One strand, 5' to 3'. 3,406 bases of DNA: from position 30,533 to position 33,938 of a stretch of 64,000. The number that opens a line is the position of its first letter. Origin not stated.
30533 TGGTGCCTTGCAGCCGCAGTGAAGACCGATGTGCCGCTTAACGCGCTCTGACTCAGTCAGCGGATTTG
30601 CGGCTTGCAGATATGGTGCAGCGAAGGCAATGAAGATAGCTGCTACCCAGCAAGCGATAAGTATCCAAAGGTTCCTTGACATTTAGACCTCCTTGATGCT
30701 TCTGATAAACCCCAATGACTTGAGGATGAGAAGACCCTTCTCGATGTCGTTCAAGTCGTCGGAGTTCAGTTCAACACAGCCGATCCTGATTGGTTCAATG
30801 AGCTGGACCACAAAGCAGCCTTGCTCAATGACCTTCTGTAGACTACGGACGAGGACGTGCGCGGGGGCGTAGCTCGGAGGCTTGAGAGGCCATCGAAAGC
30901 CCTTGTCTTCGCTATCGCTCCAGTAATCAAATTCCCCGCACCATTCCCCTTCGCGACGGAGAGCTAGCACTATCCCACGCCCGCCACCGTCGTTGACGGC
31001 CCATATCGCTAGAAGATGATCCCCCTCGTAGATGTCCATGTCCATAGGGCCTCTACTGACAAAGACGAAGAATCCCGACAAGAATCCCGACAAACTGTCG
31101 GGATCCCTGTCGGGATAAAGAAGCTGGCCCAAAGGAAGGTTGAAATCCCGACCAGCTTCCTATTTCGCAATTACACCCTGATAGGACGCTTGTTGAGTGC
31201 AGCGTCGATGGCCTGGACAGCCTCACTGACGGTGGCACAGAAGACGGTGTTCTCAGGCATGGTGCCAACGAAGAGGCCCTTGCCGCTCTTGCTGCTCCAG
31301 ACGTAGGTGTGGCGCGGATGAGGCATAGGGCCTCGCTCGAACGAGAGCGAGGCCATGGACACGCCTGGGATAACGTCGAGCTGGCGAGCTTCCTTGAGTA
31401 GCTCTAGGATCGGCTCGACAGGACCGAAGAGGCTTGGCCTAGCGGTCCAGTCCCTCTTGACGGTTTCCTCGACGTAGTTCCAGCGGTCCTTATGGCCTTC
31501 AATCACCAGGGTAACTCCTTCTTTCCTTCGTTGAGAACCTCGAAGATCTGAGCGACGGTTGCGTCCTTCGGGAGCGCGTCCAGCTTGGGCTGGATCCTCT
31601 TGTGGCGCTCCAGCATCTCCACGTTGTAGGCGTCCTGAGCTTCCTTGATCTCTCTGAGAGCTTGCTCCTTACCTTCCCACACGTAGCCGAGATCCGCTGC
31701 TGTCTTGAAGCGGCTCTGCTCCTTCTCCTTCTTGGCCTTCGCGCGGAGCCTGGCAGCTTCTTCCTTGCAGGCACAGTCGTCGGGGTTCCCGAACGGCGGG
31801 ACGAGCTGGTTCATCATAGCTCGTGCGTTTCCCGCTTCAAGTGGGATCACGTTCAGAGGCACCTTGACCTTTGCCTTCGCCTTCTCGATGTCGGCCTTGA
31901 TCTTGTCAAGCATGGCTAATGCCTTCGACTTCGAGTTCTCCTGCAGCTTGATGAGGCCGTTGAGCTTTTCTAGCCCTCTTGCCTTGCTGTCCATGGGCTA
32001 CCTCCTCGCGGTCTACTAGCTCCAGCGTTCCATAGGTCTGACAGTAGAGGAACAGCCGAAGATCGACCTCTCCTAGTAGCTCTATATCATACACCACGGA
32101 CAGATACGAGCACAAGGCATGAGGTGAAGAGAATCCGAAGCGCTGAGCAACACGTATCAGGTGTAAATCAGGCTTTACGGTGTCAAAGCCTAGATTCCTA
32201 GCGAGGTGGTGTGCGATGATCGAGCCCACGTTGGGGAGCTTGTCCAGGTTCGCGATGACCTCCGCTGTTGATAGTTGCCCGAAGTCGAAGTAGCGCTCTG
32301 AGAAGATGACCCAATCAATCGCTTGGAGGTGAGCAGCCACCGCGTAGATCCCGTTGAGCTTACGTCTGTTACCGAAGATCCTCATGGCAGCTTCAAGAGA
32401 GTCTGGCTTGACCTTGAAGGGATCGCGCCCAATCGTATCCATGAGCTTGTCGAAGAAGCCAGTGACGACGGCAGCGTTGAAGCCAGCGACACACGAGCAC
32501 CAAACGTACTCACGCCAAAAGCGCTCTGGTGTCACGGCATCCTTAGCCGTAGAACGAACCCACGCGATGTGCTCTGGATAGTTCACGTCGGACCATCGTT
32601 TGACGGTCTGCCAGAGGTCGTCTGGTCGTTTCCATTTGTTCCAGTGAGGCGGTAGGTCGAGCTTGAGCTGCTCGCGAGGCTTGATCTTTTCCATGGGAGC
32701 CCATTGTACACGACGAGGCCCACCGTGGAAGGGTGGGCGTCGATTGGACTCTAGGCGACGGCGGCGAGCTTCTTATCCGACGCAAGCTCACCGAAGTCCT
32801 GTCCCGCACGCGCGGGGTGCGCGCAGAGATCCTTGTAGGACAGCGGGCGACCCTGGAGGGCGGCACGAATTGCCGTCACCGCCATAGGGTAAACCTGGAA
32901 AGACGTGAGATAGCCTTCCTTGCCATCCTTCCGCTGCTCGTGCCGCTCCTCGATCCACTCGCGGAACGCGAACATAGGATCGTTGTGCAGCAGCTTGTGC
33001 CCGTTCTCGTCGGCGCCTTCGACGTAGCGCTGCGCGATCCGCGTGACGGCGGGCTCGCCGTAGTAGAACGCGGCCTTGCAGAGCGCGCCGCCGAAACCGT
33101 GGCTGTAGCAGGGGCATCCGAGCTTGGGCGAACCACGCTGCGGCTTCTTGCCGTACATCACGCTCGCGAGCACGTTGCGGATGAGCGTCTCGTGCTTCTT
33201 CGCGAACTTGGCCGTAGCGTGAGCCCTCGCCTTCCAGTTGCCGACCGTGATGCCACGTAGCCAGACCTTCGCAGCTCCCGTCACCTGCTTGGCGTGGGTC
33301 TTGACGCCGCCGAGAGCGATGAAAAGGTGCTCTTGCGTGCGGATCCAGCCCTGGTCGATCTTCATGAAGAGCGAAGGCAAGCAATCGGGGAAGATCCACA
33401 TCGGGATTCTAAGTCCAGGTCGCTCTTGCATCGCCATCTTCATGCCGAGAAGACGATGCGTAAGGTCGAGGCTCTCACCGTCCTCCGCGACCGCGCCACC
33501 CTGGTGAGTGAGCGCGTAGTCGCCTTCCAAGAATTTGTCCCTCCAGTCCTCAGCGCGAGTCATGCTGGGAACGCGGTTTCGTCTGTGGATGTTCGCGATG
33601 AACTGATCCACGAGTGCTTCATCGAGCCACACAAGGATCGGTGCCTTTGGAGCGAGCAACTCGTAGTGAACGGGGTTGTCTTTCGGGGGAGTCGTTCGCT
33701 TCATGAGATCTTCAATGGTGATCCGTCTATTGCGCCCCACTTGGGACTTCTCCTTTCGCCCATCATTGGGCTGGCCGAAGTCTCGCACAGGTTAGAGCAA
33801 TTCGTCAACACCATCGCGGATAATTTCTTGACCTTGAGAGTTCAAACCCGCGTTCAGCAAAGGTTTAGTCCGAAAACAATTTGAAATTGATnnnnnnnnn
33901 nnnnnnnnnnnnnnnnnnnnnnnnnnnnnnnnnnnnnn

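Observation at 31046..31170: Five-copy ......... operator array (two direct, two inverted, one distal) in front of gene 30683..31045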

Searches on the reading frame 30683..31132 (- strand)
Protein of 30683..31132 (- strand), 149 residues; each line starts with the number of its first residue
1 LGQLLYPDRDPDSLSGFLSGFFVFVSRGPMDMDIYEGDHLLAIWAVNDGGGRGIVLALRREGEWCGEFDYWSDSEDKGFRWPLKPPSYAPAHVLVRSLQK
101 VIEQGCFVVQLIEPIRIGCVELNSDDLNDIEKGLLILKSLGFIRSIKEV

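Call 9: search_protein_families(library=pfam, proteins=[window:30683-31045:-], max_evalue=0.01)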
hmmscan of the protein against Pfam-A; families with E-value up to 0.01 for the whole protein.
window:30683-31045:- (120 aa): 0 families

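Call 10: search_protein_families(library=phrogs, proteins=[window:30683-31045:-], max_evalue=0.01)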
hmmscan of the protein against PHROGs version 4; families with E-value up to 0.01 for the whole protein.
window:30683-31045:- (120 aa): 0 families

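Call 27: find_related_loci(query=window:30683-31045:-, collection=viral_contigs, flank=4000)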
Query window:30683-31045:- (120 aa) in viral_contigs; peptide patterns used: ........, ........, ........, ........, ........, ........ (x = any residue, [..] = any of these).
11 stretches matched a pattern, but none encodes a relative of the query by tblastn (E <= 1e-3).

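Call 29: find_encoding_contigs(protein=window:30683-31045:-, flank=3000, max_places=8)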
Protein window:30683-31045:- (120 aa): no gene with exactly this product is on record in the collection.

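Call 31: find_encoding_contigs(protein=window:30683-31132:-, flank=3000, max_places=8)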
Protein window:30683-31132:- (149 aa): 1 contig read that carries it; 1 place shown.
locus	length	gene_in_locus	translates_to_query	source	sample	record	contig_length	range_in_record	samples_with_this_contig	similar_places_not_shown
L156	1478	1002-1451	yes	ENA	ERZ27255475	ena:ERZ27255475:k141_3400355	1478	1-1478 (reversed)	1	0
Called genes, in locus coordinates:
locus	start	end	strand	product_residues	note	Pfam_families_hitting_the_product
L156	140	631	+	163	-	-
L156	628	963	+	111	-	-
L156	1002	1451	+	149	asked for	-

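Call 63: find_homologous_proteins(query=window:30683-31045:-, max_evalue=0.001)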
Query window:30683-31045:- (120 aa): 1 proteins with E <= 0.001 among 8 candidates.
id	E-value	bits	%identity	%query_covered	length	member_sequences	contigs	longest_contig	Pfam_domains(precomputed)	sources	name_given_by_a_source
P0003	4.9e-76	271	100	100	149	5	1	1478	-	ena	-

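Call 71: search_protein_families(library=ncbifam, proteins=[window:30683-31045:-], max_evalue=0.01)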
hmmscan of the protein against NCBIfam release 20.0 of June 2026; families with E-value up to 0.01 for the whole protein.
window:30683-31045:- (120 aa): 0 families

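Call 72: search_protein_families(library=padloc, proteins=[window:30683-31045:-], max_evalue=0.01)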
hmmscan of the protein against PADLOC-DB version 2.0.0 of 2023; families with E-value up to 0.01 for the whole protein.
window:30683-31045:- (120 aa): 0 families

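Call 80: search_protein_representatives(protein=window:30686-31045:-)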
Query: 120 residues. Proteins with E-value up to 0.001 (for the whole library): 2; up to 1e-10: 2; up to 1e-30: 1. The best 2 are listed.
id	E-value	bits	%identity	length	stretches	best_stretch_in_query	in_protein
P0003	1.6e-76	270.8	100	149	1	1-120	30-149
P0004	4.8e-19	84.9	31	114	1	3-114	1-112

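Call 81: find_encoding_contigs(protein=P0004, flank=4000)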
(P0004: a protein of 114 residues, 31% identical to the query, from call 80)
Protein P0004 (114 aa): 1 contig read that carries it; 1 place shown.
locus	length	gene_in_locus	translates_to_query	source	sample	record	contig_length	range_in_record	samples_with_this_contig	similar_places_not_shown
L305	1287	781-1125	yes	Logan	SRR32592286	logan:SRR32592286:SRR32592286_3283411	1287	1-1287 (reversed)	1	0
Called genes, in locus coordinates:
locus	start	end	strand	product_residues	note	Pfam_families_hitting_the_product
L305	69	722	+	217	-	-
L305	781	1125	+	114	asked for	-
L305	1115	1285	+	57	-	?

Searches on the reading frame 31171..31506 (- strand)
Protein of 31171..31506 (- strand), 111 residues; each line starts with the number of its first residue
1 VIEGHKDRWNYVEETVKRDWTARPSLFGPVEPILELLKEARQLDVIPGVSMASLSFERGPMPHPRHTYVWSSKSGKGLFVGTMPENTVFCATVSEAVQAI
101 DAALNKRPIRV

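Call 9: search_protein_families(library=pfam, proteins=[window:31171-31506:-], max_evalue=0.01)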
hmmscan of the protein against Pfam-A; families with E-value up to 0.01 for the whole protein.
window:31171-31506:- (111 aa): 0 families

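Call 10: search_protein_families(library=phrogs, proteins=[window:31171-31506:-], max_evalue=0.01)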
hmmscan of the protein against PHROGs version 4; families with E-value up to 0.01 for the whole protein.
window:31171-31506:- (111 aa): 0 families

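Call 28: find_related_loci(query=window:31171-31506:-, collection=viral_contigs, flank=4000)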
Query window:31171-31506:- (111 aa) in viral_contigs; peptide patterns used: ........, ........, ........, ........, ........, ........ (x = any residue, [..] = any of these).
11 stretches matched a pattern, but none encodes a relative of the query by tblastn (E <= 1e-3).
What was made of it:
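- Tried and rejected: Relatives by protein: two scans of the viral contigs were empty (calls 27, 28).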

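Call 58: find_homologous_proteins(query=window:31171-31506:-, max_evalue=0.001)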
Query window:31171-31506:- (111 aa): 2 proteins with E <= 0.001 among 5 candidates.
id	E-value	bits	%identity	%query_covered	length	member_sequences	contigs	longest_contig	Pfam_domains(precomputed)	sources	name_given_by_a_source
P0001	9.7e-69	246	99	100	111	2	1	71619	-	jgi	jgi:hypothetical protein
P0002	2.9e-57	209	85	97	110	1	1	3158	-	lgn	-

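Call 59: find_encoding_contigs(protein=P0002, flank=3000)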
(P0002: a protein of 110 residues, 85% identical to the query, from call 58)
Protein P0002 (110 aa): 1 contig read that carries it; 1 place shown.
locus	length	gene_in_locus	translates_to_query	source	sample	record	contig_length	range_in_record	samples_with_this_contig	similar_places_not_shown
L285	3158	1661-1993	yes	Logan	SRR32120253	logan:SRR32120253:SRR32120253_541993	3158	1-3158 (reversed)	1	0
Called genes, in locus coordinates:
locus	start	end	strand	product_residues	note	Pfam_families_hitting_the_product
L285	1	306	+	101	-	?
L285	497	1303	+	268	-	-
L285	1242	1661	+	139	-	-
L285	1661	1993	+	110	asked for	-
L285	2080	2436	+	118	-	-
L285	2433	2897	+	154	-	-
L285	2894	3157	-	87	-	?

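Call 60: find_encoding_contigs(protein=P0001, flank=3000)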
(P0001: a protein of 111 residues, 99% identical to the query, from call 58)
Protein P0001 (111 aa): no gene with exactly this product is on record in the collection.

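Call 71: search_protein_families(library=ncbifam, proteins=[window:31171-31506:-], max_evalue=0.01)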
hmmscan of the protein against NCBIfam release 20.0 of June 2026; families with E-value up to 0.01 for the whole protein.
window:31171-31506:- (111 aa): 0 families

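Call 72: search_protein_families(library=padloc, proteins=[window:31171-31506:-], max_evalue=0.01)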
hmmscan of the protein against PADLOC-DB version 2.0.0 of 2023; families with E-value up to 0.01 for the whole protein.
window:31171-31506:- (111 aa): 0 families

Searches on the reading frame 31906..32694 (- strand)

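Call 9: search_protein_families(library=pfam, proteins=[window:31906-32694:-], max_evalue=0.01)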
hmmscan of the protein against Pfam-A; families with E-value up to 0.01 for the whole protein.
window:31906-32694:- (262 aa): 0 families

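Call 10: search_protein_families(library=phrogs, proteins=[window:31906-32694:-], max_evalue=0.01)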
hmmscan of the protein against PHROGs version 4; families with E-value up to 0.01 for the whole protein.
window:31906-32694:- (262 aa): 0 families

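Call 71: search_protein_families(library=ncbifam, proteins=[window:31906-32694:-], max_evalue=0.01)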
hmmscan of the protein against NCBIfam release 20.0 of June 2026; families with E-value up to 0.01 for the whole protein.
window:31906-32694:- (262 aa): 0 families

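Call 72: search_protein_families(library=padloc, proteins=[window:31906-32694:-], max_evalue=0.01)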
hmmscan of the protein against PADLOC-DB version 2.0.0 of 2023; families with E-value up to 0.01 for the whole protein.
window:31906-32694:- (262 aa): 1 family
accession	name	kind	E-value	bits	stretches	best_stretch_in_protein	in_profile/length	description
PDLC00910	OGG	-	1.8e-28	97.7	1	30-217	16-201/215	OGG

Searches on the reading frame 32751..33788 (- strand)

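Call 9: search_protein_families(library=pfam, proteins=[window:32751-33788:-], max_evalue=0.01)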
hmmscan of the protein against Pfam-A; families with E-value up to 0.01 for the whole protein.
window:32751-33788:- (345 aa): 0 families

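Call 10: search_protein_families(library=phrogs, proteins=[window:32751-33788:-], max_evalue=0.01)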
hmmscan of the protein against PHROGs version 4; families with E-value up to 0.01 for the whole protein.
window:32751-33788:- (345 aa): 1 family
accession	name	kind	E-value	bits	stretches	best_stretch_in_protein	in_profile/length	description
phrog_5931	-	unknown function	1.1e-14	55.6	1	67-318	26-261/282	-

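Call 71: search_protein_families(library=ncbifam, proteins=[window:32751-33788:-], max_evalue=0.01)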
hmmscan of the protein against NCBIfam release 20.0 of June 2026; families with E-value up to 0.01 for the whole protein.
window:32751-33788:- (345 aa): 0 families

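Call 72: search_protein_families(library=padloc, proteins=[window:32751-33788:-], max_evalue=0.01)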
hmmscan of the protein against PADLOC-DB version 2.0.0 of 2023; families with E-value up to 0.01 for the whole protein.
window:32751-33788:- (345 aa): 0 families
